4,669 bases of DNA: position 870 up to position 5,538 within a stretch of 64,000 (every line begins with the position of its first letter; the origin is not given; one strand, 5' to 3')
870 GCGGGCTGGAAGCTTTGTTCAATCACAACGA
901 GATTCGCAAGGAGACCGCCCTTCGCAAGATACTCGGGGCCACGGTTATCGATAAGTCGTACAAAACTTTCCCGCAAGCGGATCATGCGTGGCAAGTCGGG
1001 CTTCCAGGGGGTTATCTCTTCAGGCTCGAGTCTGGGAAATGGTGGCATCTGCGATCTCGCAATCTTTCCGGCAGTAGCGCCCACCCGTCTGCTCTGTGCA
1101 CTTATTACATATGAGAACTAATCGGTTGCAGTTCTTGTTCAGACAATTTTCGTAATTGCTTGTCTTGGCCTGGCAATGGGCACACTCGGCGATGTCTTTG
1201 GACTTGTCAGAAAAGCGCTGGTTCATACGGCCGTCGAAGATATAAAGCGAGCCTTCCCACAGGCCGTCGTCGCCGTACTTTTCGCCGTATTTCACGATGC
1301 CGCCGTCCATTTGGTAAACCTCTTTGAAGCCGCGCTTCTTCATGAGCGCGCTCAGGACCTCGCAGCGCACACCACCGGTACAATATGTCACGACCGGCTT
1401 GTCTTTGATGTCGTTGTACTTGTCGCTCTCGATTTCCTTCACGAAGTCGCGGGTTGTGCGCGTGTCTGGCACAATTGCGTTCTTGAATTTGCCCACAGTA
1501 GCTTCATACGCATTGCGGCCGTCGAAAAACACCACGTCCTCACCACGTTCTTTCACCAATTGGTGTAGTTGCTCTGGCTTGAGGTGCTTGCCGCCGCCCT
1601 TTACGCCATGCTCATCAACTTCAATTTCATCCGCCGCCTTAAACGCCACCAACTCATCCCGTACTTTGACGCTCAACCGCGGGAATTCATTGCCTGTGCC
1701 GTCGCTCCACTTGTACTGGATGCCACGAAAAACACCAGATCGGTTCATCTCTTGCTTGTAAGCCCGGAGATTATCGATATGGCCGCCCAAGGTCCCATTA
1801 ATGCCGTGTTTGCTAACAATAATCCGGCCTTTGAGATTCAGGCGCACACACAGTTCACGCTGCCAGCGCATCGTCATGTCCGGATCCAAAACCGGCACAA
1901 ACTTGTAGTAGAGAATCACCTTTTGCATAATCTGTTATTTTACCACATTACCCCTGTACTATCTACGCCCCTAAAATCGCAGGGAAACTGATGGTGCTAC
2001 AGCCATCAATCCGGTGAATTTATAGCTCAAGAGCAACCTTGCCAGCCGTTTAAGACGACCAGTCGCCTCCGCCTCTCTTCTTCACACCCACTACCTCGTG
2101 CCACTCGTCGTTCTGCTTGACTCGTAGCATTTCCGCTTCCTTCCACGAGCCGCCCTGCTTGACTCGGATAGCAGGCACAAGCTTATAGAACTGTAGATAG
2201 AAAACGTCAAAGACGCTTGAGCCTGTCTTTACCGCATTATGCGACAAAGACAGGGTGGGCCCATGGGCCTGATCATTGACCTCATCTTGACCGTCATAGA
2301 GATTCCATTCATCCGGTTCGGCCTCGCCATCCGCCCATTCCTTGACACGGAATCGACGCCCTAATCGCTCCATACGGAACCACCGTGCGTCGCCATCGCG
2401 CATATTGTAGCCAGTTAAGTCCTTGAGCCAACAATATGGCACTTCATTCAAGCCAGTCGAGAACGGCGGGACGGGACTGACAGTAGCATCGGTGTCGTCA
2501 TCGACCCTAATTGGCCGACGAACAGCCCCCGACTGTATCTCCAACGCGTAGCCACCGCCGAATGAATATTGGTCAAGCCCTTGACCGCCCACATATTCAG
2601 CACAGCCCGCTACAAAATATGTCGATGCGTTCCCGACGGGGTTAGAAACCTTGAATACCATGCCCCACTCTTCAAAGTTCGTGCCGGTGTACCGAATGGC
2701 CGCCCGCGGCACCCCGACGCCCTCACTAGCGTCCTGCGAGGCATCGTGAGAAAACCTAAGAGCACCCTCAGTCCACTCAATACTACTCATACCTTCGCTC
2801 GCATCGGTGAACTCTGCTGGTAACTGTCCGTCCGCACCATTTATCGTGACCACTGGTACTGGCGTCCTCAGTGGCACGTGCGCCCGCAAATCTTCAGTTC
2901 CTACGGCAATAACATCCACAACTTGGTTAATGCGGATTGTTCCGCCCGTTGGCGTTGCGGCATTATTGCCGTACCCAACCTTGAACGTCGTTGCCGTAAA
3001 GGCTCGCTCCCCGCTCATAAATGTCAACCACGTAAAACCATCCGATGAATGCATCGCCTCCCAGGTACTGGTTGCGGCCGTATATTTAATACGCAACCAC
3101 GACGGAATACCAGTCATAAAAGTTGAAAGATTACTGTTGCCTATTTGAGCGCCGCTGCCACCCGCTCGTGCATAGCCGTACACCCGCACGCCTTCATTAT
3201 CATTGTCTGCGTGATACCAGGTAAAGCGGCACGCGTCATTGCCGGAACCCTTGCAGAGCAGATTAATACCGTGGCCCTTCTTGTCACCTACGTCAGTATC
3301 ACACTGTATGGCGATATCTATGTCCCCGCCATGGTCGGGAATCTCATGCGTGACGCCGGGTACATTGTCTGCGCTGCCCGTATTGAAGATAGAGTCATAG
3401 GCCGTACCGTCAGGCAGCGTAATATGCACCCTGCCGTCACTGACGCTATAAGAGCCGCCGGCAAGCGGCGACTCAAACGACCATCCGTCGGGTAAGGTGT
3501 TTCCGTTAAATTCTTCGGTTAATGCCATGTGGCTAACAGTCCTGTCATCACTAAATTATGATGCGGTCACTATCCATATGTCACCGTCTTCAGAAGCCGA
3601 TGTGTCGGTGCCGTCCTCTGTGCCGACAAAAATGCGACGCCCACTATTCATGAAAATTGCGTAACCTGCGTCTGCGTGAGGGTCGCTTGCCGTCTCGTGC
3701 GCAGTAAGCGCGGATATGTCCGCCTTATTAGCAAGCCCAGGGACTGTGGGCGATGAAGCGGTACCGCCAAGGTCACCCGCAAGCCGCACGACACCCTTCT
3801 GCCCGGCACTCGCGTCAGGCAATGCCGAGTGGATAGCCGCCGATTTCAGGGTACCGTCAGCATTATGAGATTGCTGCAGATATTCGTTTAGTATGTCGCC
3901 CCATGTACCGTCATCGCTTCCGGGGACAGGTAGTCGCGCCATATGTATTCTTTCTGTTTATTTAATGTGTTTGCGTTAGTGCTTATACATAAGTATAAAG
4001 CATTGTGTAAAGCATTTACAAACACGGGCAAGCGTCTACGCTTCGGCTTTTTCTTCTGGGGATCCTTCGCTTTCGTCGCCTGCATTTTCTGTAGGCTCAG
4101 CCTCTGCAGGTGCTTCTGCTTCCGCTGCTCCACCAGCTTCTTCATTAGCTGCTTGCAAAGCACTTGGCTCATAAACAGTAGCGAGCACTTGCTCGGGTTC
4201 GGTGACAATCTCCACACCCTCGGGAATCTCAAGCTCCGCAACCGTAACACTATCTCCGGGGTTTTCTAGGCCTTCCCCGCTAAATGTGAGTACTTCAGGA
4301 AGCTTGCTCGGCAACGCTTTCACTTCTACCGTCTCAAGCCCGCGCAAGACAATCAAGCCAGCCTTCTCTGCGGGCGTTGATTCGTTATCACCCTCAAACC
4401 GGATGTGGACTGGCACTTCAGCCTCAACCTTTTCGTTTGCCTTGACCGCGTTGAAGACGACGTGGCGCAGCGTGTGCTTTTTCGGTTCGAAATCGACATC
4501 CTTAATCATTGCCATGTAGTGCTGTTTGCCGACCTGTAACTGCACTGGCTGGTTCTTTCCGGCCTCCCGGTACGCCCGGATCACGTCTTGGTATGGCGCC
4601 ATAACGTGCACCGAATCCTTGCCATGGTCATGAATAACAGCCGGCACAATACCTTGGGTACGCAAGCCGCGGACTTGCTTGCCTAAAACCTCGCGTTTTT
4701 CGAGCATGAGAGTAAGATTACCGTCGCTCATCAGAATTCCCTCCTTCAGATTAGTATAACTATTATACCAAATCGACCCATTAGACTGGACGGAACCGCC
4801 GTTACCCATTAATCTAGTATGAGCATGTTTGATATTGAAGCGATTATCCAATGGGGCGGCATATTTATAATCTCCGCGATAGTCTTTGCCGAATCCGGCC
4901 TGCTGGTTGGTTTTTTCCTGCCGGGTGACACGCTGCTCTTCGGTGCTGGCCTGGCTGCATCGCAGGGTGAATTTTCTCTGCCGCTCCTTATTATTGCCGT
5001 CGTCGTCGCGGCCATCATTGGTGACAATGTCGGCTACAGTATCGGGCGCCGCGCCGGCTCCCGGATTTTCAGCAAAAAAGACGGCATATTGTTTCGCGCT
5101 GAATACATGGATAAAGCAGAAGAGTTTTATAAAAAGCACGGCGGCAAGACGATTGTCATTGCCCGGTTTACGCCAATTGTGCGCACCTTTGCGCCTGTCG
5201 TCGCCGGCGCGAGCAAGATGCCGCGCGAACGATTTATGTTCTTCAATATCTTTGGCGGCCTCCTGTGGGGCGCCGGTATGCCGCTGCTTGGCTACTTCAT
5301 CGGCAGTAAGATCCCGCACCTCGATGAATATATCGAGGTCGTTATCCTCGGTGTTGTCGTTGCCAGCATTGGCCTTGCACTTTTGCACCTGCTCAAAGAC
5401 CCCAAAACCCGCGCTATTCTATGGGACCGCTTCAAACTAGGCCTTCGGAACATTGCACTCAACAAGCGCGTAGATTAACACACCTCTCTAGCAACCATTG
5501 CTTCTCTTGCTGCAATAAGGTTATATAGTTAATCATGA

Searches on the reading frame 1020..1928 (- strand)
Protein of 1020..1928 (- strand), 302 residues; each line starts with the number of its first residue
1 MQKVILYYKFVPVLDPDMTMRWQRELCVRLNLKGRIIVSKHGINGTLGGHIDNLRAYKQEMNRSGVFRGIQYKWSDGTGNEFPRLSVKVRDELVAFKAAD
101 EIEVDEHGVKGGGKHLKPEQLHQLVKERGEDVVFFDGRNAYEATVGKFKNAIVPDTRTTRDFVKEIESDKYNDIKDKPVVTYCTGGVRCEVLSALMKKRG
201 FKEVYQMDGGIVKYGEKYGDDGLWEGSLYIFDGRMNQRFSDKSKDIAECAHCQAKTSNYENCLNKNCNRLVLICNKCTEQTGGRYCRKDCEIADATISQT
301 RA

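Call 59: search_protein_families(library=pfam, proteins=[window:1020-1928:-], max_evalue=0.01)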
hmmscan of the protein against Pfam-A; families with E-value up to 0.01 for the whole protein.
window:1020-1928:- (302 aa): 3 families
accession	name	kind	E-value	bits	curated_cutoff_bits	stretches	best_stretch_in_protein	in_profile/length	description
PF17773.7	UPF0176_N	-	1.9e-21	76.7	26.2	1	3-92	2-91/92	UPF0176 acylphosphatase like domain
PF12368.13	Rhodanese_C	-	1.8e-17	63.8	26.9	1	225-291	1-66/66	Rhodanase C-terminal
PF00581.25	Rhodanese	-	8.8e-10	39.4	22.2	1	118-215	2-100/102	Rhodanese-like domain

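Call 71: find_encoding_contigs(protein=window:1020-1928:-, flank=10000, max_places=2)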
Protein window:1020-1928:- (302 aa): 4 contigs read that carry it; 2 places shown.
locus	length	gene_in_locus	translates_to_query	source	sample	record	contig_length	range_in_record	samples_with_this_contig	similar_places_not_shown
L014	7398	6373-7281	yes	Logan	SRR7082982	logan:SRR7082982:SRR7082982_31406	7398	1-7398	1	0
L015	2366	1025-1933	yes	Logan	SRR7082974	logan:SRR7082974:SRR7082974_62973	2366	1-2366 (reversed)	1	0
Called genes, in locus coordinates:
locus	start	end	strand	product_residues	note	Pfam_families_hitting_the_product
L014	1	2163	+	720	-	?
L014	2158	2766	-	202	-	-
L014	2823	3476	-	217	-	PF09335:VTT_dom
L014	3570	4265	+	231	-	PF01386:Ribosomal_L25p, PF14693:Ribosomal_TL5_C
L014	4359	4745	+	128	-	-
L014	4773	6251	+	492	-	-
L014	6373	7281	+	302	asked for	PF17773:UPF0176_N, PF00581:Rhodanese, PF12368:Rhodanese_C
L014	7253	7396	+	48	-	?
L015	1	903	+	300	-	?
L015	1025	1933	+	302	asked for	PF17773:UPF0176_N, PF00581:Rhodanese, PF12368:Rhodanese_C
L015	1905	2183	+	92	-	-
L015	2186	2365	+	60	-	?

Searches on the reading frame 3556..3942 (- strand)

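Call 59: search_protein_families(library=pfam, proteins=[window:3556-3942:-], max_evalue=0.01)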
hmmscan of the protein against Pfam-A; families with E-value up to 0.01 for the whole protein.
window:3556-3942:- (128 aa): 1 family
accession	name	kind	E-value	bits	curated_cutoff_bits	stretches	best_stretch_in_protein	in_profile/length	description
PF19264.4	DUF5907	-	3.5e-05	24.3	27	1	42-68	1-27/80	Repeat of unknown function (DUF5907)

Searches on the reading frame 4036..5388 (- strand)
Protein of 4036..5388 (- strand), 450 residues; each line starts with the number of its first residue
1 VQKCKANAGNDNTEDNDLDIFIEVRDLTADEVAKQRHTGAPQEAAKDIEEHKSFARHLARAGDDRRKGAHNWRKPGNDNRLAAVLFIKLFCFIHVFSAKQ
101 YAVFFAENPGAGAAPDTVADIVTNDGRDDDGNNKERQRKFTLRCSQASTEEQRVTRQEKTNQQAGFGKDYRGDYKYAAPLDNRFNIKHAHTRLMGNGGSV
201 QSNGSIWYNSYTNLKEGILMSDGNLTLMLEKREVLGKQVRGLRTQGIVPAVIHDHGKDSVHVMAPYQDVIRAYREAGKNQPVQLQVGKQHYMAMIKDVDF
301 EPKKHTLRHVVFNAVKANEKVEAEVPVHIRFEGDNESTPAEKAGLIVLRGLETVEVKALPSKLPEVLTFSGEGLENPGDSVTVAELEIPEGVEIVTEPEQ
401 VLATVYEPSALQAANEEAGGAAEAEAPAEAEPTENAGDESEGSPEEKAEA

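Call 59: search_protein_families(library=pfam, proteins=[window:4036-5388:-], max_evalue=0.01)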
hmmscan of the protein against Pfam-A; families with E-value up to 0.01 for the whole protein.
window:4036-5388:- (450 aa): 2 families
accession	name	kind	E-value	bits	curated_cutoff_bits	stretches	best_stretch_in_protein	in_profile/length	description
PF14693.11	Ribosomal_TL5_C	-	1.4e-15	57.8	27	1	321-408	2-83/84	Ribosomal protein TL5, C-terminal domain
PF01386.24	Ribosomal_L25p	-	3.8e-14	53.3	23.6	1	229-312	3-82/82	Ribosomal L25p family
